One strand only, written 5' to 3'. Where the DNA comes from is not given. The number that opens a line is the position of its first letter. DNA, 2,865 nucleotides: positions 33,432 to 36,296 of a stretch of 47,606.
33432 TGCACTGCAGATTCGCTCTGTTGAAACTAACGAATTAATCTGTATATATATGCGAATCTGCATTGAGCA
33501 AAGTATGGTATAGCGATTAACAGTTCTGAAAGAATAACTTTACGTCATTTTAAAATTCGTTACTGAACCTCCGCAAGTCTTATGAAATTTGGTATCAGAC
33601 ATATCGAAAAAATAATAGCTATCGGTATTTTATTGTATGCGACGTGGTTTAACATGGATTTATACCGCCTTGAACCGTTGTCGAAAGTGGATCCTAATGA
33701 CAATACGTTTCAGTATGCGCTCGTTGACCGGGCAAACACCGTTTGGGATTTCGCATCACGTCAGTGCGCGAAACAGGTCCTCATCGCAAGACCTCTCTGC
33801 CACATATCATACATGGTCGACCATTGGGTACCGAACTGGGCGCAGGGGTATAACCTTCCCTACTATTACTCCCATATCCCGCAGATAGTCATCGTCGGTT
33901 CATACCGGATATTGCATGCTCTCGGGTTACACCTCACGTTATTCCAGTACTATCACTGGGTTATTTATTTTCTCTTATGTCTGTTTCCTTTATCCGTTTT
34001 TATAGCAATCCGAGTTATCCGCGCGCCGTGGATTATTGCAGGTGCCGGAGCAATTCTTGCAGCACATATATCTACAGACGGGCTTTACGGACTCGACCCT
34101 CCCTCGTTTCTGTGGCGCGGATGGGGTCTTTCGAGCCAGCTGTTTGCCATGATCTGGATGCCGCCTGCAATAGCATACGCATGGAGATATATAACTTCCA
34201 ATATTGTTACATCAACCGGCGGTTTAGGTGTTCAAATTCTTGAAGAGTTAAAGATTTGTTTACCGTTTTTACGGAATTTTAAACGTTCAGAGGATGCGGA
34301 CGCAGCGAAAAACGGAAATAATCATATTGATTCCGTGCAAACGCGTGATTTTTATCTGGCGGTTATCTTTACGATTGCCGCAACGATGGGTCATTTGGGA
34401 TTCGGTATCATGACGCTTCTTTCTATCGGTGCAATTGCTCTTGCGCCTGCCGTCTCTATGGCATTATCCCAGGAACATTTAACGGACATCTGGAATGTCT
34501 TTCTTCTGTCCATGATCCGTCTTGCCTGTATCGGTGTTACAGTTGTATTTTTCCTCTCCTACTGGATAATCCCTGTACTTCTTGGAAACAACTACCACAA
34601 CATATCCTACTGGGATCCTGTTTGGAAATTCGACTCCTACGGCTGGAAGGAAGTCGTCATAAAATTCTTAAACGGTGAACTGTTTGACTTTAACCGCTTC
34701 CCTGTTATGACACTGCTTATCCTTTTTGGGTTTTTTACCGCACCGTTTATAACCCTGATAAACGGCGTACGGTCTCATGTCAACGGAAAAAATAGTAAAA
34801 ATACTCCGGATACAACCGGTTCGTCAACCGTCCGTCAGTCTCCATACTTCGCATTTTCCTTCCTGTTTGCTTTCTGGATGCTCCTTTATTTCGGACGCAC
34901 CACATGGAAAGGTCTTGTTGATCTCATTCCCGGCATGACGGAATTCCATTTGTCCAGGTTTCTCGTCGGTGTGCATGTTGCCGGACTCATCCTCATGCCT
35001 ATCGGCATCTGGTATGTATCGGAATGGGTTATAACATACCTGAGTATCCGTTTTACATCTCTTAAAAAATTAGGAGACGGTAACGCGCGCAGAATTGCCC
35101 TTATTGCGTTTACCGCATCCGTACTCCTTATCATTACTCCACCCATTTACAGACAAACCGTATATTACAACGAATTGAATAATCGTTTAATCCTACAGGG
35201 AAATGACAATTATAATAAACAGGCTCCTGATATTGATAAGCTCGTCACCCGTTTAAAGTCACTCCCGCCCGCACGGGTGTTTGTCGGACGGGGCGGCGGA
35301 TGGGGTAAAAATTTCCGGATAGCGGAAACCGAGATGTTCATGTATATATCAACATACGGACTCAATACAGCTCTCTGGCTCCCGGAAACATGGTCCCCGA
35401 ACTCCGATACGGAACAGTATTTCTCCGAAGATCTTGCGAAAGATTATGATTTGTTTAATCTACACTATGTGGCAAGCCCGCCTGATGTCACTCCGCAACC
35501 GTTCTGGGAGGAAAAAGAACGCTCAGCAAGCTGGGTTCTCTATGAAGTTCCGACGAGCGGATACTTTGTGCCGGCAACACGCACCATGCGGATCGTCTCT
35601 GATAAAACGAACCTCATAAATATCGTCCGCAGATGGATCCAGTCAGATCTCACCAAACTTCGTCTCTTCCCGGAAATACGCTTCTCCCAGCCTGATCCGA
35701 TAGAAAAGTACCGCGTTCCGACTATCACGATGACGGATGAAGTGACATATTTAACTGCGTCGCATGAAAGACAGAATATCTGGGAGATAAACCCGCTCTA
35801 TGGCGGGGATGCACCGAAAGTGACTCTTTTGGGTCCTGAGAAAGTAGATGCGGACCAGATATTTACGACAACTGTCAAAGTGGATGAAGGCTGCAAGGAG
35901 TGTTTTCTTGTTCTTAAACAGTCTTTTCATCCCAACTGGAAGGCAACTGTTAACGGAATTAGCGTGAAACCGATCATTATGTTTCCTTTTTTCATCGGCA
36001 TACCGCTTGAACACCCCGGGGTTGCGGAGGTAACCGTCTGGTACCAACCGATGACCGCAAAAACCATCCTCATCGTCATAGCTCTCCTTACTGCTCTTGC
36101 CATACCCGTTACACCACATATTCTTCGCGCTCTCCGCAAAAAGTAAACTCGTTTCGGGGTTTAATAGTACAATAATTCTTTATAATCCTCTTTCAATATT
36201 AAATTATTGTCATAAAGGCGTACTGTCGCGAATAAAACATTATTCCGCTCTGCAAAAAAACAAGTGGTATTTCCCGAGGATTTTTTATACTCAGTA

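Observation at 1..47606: The whole window is a ~47-kb imperfect palindrome: two ~23.6-kb mirror arms with a 45-nt spacer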

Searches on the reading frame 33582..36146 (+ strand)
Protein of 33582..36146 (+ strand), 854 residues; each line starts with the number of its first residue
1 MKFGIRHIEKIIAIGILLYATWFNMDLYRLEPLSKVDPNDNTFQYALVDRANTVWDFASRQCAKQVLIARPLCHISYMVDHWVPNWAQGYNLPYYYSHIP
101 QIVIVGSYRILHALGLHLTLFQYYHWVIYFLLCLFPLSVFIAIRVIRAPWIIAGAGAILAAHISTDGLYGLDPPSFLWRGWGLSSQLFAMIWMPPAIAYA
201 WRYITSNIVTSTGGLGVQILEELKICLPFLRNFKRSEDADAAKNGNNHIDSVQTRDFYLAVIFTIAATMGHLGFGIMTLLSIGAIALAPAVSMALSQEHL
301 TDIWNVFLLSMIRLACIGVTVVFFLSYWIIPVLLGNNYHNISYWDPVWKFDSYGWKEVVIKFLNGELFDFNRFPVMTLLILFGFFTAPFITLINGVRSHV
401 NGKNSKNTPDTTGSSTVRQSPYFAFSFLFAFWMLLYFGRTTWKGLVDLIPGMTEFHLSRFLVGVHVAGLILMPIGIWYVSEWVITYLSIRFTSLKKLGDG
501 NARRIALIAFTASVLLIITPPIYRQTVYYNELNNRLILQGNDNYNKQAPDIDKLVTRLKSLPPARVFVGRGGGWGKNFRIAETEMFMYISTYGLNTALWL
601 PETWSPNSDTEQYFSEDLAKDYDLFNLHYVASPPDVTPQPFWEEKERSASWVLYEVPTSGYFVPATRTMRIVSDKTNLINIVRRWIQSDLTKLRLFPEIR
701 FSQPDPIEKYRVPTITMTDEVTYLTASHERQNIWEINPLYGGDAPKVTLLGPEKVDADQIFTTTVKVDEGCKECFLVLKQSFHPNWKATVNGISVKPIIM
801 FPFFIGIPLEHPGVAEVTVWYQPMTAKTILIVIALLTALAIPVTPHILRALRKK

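Call 5: search_protein_families(library=pfam, proteins=[window:33582-36146:+], max_evalue=0.01)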
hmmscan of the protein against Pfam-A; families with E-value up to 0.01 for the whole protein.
window:33582-36146:+ (854 aa): 0 families

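Call 36: search_protein_families(library=pfam, max_evalue=0.1, proteins=[window:33582-36146:+])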
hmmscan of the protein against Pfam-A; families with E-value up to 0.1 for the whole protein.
window:33582-36146:+ (854 aa): 0 families

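Call 37: search_protein_families(library=ncbifam, max_evalue=0.01, proteins=[window:33582-36146:+])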
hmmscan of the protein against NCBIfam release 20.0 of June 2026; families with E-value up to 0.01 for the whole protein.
window:33582-36146:+ (854 aa): 0 families
